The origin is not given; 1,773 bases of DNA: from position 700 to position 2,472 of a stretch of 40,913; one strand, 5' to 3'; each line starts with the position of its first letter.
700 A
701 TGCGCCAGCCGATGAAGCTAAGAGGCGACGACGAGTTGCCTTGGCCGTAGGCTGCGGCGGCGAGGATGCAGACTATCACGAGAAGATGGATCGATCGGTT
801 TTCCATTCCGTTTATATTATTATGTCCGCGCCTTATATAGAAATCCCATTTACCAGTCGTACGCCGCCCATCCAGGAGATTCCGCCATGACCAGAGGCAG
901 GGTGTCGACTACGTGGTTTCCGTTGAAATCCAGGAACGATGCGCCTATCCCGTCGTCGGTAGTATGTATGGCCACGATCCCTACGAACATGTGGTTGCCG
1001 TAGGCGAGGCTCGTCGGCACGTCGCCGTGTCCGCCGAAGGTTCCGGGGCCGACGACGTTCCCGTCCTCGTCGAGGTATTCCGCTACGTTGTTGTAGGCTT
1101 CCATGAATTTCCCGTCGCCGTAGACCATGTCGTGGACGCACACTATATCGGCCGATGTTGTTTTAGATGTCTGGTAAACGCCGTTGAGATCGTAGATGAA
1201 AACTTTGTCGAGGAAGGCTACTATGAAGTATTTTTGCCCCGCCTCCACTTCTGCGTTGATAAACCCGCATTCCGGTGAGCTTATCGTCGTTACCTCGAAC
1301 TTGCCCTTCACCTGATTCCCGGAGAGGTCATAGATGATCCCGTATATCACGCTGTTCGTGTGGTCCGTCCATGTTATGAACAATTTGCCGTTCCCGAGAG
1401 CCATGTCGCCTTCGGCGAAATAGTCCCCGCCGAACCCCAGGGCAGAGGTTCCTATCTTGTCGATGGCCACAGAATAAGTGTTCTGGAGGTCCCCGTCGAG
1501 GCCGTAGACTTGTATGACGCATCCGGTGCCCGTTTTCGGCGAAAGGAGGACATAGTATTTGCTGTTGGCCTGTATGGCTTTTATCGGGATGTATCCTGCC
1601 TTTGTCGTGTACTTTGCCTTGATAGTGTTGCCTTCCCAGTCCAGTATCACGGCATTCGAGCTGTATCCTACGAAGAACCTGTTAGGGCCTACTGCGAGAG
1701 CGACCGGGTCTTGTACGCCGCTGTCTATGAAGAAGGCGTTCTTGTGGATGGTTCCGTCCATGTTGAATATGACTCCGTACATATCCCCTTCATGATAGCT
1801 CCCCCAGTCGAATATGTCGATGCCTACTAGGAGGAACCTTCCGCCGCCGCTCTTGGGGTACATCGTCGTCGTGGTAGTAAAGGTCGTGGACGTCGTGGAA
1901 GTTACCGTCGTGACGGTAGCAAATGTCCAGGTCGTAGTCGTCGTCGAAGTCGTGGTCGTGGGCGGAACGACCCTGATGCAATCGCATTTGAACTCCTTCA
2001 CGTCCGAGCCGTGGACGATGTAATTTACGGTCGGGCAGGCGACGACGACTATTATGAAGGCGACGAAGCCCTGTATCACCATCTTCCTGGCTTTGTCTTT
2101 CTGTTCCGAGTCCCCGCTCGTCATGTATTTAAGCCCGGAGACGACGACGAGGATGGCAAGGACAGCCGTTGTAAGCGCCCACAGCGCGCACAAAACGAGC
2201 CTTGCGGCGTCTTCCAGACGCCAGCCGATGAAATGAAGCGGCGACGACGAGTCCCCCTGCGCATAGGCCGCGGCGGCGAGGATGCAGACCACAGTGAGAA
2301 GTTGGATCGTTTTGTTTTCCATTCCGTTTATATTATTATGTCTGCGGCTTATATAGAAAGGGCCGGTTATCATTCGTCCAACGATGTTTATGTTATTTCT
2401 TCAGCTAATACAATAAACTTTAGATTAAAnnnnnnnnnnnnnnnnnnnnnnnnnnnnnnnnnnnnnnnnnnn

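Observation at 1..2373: Tandem paralogs fuse a conjugative-pilin (VirB2/TrbC 'T4SS pilin')-like hairpin to a Thr-rich stalk and a large beta-rich ectodomain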

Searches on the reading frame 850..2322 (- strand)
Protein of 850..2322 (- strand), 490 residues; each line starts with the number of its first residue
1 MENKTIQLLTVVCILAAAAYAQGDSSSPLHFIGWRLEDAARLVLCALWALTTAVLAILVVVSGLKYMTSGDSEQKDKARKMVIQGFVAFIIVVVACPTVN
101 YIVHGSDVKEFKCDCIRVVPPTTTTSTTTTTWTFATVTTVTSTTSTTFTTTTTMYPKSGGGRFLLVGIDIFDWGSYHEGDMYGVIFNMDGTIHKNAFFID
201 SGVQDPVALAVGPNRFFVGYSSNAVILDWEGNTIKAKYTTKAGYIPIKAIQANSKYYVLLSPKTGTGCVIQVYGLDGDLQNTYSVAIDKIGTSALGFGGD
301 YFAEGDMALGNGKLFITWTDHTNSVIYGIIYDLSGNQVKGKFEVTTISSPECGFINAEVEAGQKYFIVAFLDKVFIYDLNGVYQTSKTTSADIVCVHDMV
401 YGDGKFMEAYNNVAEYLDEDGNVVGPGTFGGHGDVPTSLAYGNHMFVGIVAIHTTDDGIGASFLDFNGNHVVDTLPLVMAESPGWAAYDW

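Call 6: search_protein_families(library=pfam, proteins=[window:850-2322:-], max_evalue=10)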
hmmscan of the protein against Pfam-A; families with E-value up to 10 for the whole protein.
window:850-2322:- (490 aa): 5 families
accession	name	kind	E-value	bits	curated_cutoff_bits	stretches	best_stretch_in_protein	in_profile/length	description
PF18895.5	T4SS_pilin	-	4.4e-06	27.1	26.6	1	46-95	15-64/71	Type IV secretion system pilin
PF04956.18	TrbC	-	0.0072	16.9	27.9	1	8-89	17-89/98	TrbC/VIRB2 pilin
PF24661.1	DUF7649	-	0.0087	16.6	27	1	41-99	13-71/85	Domain of unknown function (DUF7649)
PF21827.1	New_glue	-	0.013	15.7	31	1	107-153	24-61/94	New glue protein family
PF01456.22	Mucin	-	0.022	15.2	34.7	1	117-153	51-87/143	Mucin-like glycoprotein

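Call 7: search_protein_families(library=ncbifam, proteins=[window:850-2322:-], max_evalue=10)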
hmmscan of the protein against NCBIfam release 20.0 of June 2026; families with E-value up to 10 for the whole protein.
window:850-2322:- (490 aa): 2 families
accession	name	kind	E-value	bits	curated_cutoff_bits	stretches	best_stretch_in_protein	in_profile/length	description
NF045849.1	ICE_MMCAP2_0565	equivalog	1.6e-05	24.5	40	1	43-102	16-76/80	Mbov_0395 family pilin-like conjugal transfer protein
NF047807.1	LIC10920_lipo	equivalog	0.014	14.7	210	1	109-159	30-79/217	LIC10920 family plasminogen-binding lipoprotein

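Call 11: find_homologous_proteins(query=window:850-2322:-, max_evalue=0.001)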
Query window:850-2322:- (490 aa): 10 proteins with E <= 0.001 among 8000 candidates.
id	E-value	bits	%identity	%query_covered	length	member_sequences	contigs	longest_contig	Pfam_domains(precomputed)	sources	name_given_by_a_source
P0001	0.0e+0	1116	100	100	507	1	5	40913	PF18895.6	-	-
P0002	4.8e-296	1000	88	100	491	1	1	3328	-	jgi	jgi:hypothetical protein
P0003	1.2e-205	702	64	100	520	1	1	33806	-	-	-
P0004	5.9e-178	611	58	96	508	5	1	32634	PF18895.6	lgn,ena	-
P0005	1.5e-153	530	54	94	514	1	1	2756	PF18895.6,PF04956.19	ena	-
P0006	1.6e-148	513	50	99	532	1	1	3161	PF18895.6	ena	-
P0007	2.6e-123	430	71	54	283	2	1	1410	PF18895.6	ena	-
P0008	8.1e-76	274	42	65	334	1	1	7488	-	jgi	jgi:hypothetical protein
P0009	1.2e-75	273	45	63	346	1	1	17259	-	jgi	jgi:hypothetical protein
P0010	1.6e-16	78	33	24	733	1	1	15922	PF01364.25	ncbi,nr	ncbi:MAG: pilin [Candidatus Altiarchaeota archaeon]|nr:pilin [Candidatus Altiarchaeota archaeon]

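Call 13: find_encoding_contigs(protein=P0003, flank=10000, max_places=4)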
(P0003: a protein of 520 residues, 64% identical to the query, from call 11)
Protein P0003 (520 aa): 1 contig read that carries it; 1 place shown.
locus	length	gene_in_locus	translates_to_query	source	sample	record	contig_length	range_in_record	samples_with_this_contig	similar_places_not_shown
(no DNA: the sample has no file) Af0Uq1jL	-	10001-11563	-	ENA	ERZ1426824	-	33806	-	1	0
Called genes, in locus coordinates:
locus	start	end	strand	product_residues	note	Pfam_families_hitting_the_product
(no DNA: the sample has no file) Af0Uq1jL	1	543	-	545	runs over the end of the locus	PF00118:Cpn60_TCP1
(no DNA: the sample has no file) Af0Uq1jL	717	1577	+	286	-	PF00753:Lactamase_B (faint)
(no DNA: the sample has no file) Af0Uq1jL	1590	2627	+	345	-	-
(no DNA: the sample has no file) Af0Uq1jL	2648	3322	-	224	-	PF02463:SMC_N (faint), PF00005:ABC_tran, PF13304:AAA_21 (weak)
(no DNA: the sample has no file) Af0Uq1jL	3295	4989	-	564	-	PF00528:BPD_transp_1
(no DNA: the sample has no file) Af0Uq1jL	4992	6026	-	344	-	PF13531:SBP_bac_11, PF01547:SBP_bac_1, PF13416:SBP_bac_8, PF13343:SBP_bac_6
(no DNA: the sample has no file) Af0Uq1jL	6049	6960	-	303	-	PF26553:PDDEXK_19, PF01381:HTH_3, PF13560:HTH_31 (weak)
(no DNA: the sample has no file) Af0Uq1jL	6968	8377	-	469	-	PF00696:AA_kinase, PF13840:ACT_7, PF22468:ACT_9, PF13840:ACT_7, PF01842:ACT (weak), PF22468:ACT_9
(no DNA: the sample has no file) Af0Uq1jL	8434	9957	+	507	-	PF18895:T4SS_pilin (faint)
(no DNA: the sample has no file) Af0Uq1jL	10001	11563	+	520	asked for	-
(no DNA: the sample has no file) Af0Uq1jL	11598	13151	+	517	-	-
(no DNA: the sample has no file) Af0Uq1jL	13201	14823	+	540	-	-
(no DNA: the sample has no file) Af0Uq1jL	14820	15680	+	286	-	PF03891:DUF333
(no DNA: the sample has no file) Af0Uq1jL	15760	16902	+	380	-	PF00202:Aminotran_3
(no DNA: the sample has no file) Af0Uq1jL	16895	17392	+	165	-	-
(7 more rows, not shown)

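Call 14: find_encoding_contigs(protein=P0004, flank=10000, max_places=4)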
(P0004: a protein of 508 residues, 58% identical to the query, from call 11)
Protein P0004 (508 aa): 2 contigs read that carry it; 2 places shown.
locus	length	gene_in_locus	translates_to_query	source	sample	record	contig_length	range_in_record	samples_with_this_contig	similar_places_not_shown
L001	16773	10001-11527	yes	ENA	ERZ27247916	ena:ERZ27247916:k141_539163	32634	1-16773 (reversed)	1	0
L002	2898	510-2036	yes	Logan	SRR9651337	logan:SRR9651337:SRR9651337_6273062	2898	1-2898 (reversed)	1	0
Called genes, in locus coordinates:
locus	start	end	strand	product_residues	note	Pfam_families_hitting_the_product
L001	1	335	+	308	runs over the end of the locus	PF00294:PfkB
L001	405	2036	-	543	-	PF00118:Cpn60_TCP1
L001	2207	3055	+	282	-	PF00753:Lactamase_B (weak)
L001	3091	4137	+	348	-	-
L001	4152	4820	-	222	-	PF02463:SMC_N (weak), PF00005:ABC_tran, PF13304:AAA_21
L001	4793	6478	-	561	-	PF00528:BPD_transp_1 (weak)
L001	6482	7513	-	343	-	PF13531:SBP_bac_11, PF01547:SBP_bac_1, PF13416:SBP_bac_8, PF13343:SBP_bac_6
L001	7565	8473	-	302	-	PF26553:PDDEXK_19, PF01381:HTH_3, PF13412:HTH_24 (faint), PF13443:HTH_26 (weak), PF13560:HTH_31 (weak)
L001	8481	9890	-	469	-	PF00696:AA_kinase, PF13840:ACT_7, PF22468:ACT_9, PF13840:ACT_7, PF01842:ACT (weak), PF22468:ACT_9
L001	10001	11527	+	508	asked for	PF18895:T4SS_pilin (weak)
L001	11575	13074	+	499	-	-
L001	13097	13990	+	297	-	PF03891:DUF333, PF15102:TMEM154 (weak)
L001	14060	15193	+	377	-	PF00202:Aminotran_3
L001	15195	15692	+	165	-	-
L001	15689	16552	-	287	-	PF06745:ATPase, PF13481:AAA_25 (weak), PF06745:ATPase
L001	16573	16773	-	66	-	?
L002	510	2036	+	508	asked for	PF18895:T4SS_pilin (weak)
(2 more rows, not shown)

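Call 34: search_solved_structures(query=A2, max_evalue=10)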
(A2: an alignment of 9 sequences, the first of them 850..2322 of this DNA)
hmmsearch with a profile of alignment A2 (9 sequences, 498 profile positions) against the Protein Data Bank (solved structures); distinct sequences matched with E-value up to 10: 0.

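Call 35: find_encoding_contigs(protein=P0009, flank=8000, max_places=3)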
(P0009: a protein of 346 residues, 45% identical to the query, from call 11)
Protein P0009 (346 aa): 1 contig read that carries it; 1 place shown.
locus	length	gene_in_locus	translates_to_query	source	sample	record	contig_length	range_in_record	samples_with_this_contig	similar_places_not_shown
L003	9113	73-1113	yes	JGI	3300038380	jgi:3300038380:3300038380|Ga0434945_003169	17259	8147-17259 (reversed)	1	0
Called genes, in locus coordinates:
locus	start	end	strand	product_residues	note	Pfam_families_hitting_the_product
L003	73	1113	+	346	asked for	-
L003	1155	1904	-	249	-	PF00005:ABC_tran, PF13304:AAA_21 (faint)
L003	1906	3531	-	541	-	PF00528:BPD_transp_1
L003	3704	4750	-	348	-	PF01547:SBP_bac_1, PF13531:SBP_bac_11, PF13416:SBP_bac_8, PF13343:SBP_bac_6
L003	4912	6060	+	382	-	-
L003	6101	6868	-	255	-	PF00318:Ribosomal_S2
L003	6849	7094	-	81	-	PF01192:RNA_pol_Rpb6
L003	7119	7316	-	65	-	PF01194:RNA_pol_N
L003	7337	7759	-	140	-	PF00380:Ribosomal_S9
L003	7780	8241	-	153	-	PF00572:Ribosomal_L13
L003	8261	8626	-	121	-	PF17135:Ribosomal_L18, PF00828:Ribosomal_L27A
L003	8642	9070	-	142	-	PF00164:Ribosom_S12_S23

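Call 36: find_encoding_contigs(protein=P0010, flank=10000, max_places=3)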
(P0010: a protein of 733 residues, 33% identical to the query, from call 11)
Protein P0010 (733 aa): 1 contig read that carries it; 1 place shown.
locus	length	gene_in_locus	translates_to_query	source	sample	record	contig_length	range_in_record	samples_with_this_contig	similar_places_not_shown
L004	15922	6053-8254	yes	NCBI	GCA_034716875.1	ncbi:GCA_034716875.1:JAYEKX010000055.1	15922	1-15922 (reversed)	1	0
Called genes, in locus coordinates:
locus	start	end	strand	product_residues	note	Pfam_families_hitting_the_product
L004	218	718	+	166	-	PF00694:Aconitase_C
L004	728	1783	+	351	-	PF00180:Iso_dh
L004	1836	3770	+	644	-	PF12439:GDE_N, PF06202:GDE_C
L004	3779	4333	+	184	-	PF04307:YdjM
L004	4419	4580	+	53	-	-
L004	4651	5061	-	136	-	PF19027:DUF5752 (faint)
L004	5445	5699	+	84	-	-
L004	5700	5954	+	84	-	PF07927:HicA_toxin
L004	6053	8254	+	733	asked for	PF01364:Peptidase_C25 (faint)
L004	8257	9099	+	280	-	-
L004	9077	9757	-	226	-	PF06035:Peptidase_C93 (faint)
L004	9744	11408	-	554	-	PF04675:DNA_ligase_A_N, PF01068:DNA_ligase_A_M, PF04679:DNA_ligase_A_C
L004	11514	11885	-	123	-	PF01986:DUF123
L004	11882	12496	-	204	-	-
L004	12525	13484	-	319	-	PF02661:Fic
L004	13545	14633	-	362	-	PF13439:Glyco_transf_4, PF13579:Glyco_trans_4_4, PF00534:Glycos_transf_1, PF13692:Glyco_trans_1_4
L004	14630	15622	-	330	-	PF13439:Glyco_transf_4, PF00534:Glycos_transf_1, PF13692:Glyco_trans_1_4, PF13524:Glyco_trans_1_2 (weak)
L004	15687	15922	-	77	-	PF13683:rve_3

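Call 42: search_protein_families(library=pfam, proteins=[L001:11575-13074:+, P0010, L004:8257-9099:+], max_evalue=0.01)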
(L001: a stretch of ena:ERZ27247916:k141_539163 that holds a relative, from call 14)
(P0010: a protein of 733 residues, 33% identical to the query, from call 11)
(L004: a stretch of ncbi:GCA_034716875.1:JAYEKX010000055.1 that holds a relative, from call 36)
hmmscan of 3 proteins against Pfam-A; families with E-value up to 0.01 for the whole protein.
L001:11575-13074:+ (499 aa): 3 families
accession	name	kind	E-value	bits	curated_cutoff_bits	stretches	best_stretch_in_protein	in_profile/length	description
PF00112.29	Peptidase_C1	-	8.9e-27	95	20.7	2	298-441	1-140/220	Papain family cysteine protease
PF18895.5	T4SS_pilin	-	1.3e-05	25.7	26.6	1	138-203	6-64/71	Type IV secretion system pilin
PF21827.1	New_glue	-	0.0091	16.2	31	0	252-294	29-71/94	New glue protein family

P0010 (733 aa): 1 family
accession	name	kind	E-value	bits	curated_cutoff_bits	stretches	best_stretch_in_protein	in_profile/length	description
PF18895.5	T4SS_pilin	-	3.2e-06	27.6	26.6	1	42-94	12-64/71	Type IV secretion system pilin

L004:8257-9099:+ (280 aa): 0 families

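Call 49: predict_structure(alignment_id=A2)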
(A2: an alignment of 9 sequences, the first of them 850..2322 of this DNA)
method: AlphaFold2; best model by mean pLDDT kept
length: 490 residues; sequences in the alignment: 9
mean_pLDDT: 73.1   pTM: 0.65
mean pLDDT of the five models: 73.1, 72.1, 71.5, 68.8, 68.4
residues with pLDDT >= 90: 122; 70-90: 180; 50-70: 92; < 50: 96
segments of 3 or more residues with pLDDT < 50: 1-7, 15-39, 97-141, 143-159
pLDDT, mean of each block of 10 residues (from residue 1): 46 47 36 43 56 68 69 73 68 53 41 35 43 43 42 38 81 74 79 84 87 89 89 85 93 94 94 93 96 72 91 94 93 95 85 80 92 88 78 80 89 88 85 77 79 70 76 64 67
secondary structure, 60 per line:
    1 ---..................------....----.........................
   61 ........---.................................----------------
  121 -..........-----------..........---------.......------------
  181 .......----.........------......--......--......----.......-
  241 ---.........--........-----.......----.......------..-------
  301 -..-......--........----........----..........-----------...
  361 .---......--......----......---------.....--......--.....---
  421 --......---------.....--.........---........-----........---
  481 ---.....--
elements in order: H4-21 H28-31 H36-68 H72-104 E122-131 E143-152 E162-168 E181-187 E192-200 E207-212 E215-220 E223-228 E233-239 E244-252 E255-262 E268-274 E279-285 E305-310 E313-320 E325-332 E337-346 E358-361 E365-370 E373-378 E383-388 E398-402 E405-410 E413-417 E423-428 E438-442 E445-453 E457-464 E470-477 E484-488

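Call 53: fold_search(model_id=the predicted structure, library=pdb)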
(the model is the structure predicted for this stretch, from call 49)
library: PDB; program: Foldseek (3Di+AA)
matches with E <= 10: 1057; with E <= 0.001: 645
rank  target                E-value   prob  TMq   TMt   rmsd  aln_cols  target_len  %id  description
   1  6ttk_C                5.2e-10  1.00  0.39  0.61   7.1       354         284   11  Crystal structure of the kelch domain of human KLHL12 in complex with DVL1 peptide (released 2020-02-12)
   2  9l35_A                9.8e-10  1.00  0.39  0.60   8.2       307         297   12  Crystal structure of C45G9.5 protein from Caenorhabditis elegans (released 2025-12-17)
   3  7on7_A                1.0e-09  1.00  0.37  0.59   6.1       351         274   11  Crystal structure of the computationally designed SAKe6BE-L2 protein (released 2022-12-14)
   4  7ong                  1.3e-09  1.00  0.36  0.54   8.2       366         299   12  Crystal structure of the computationally designed SAKe6BE-L1 protein (released 2022-12-14)
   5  3no2                  1.8e-09  1.00  0.35  0.57   5.3       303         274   13  Crystal structure of a protein of unknown function (BACCAC_01654) from Bacteroides caccae at 1.35 A resolution (released 2010-07-28)
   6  6tjh_A                1.8e-09  1.00  0.34  0.44   8.0       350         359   12  Crystal structure of the computationally designed Cake9 protein (released 2020-05-06)
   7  2vpj                  1.9e-09  1.00  0.36  0.54   6.4       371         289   12  Crystal structure of the Kelch domain of human KLHL12 (released 2008-03-18)
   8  6g6n_B                2.2e-09  1.00  0.35  0.50   8.7       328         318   11  Crystal structure of the computationally designed Tako8 protein in C2 (released 2018-11-28)
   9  8pjr                  2.4e-09  1.00  0.36  0.57   7.6       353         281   14  Crystal structure of the SAKe6AC-LB protein (released 2024-07-10)
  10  9j7g_C                2.5e-09  1.00  0.37  0.59   7.3       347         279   11  Crystal strcuture of Keap1_compound_8 (released 2025-06-25)
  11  7on7_B                2.8e-09  1.00  0.35  0.57   7.5       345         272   12  Crystal structure of the computationally designed SAKe6BE-L2 protein (released 2022-12-14)
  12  8jxe_B                2.9e-09  1.00  0.27  0.10  20.3       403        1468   12  rat megalin RAP complex head (released 2024-06-19)
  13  8pjz_A                3.1e-09  1.00  0.38  0.59   7.0       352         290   10  Crystal structure of the computationally designed SAKe6EEtal protein (released 2024-07-10)
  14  7opu                  3.6e-09  1.00  0.33  0.50   8.4       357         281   11  Self-assembled crystal structure of the computationally designed SAKe6BE-3HH protein (released 2022-12-14)
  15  7awz                  4.3e-09  1.00  0.30  0.44  10.1       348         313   11  Crystal structure of the computationally designed Scone-E protein (released 2021-01-13)
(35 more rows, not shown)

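Call 56: find_related_loci(query=A2, collection=genome_contigs, flank=10000)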
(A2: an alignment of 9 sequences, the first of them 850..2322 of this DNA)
Query A2 (490 aa) in genome_contigs; peptide patterns used: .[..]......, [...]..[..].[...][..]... (x = any residue, [..] = any of these).
33 stretches matched a pattern; 1 encode a relative of the query (tblastn E <= 1e-3); 1 distinct loci.
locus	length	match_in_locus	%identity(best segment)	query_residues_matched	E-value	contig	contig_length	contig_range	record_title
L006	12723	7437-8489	42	149-488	5e-83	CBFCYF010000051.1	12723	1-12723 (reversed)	MAG TPA_asm: uncultured archaeon isolate SRR26215687_concoct_40 genome assembly, contig: ERZ25073490.2487, whole genome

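Call 69: search_protein_families(library=ncbifam, proteins=[P0010, L001:11575-13074:+], max_evalue=0.01)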
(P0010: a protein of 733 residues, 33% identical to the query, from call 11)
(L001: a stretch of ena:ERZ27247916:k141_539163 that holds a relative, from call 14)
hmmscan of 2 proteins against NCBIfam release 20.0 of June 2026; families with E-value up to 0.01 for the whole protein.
P0010 (733 aa): 1 family
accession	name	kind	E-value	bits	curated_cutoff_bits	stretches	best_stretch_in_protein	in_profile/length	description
NF045849.1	ICE_MMCAP2_0565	equivalog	2.4e-06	27.1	40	1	41-103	15-78/80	Mbov_0395 family pilin-like conjugal transfer protein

L001:11575-13074:+ (499 aa): 1 family
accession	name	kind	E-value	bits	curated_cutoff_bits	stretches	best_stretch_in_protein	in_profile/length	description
NF045849.1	ICE_MMCAP2_0565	equivalog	3.2e-06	26.7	40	1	145-205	10-71/80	Mbov_0395 family pilin-like conjugal transfer protein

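Call 74: find_encoding_contigs(protein=P0008, flank=8000, max_places=2)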
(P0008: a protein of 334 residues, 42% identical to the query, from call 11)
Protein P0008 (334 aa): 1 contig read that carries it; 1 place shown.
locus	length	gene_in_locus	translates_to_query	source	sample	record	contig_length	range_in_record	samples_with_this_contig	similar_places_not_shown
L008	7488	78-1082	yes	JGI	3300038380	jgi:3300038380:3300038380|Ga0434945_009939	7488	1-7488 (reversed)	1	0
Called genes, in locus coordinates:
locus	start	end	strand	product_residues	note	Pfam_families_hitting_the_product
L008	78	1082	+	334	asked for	-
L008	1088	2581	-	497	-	PF00437:T2SSE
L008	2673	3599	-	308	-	PF04055:Radical_SAM, PF08608:Wyosine_form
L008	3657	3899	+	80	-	PF05239:PRC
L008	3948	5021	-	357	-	-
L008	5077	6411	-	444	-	PF08543:Phos_pyr_kin, PF00294:PfkB, PF10120:ThiN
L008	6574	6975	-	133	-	-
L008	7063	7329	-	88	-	PF09341:Pcc1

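Call 87: find_related_loci(query=A2, collection=metagenome_contigs, flank=10000)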
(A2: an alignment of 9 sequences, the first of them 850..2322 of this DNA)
Query A2 (490 aa) in metagenome_contigs; peptide patterns used: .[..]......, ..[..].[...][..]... (x = any residue, [..] = any of these).
168 stretches matched a pattern; 2 encode a relative of the query (tblastn E <= 1e-3); 2 distinct loci.
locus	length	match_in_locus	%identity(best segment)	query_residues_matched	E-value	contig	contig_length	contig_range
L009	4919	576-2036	58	19-490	7e-167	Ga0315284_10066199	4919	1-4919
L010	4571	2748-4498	54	29-490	1e-97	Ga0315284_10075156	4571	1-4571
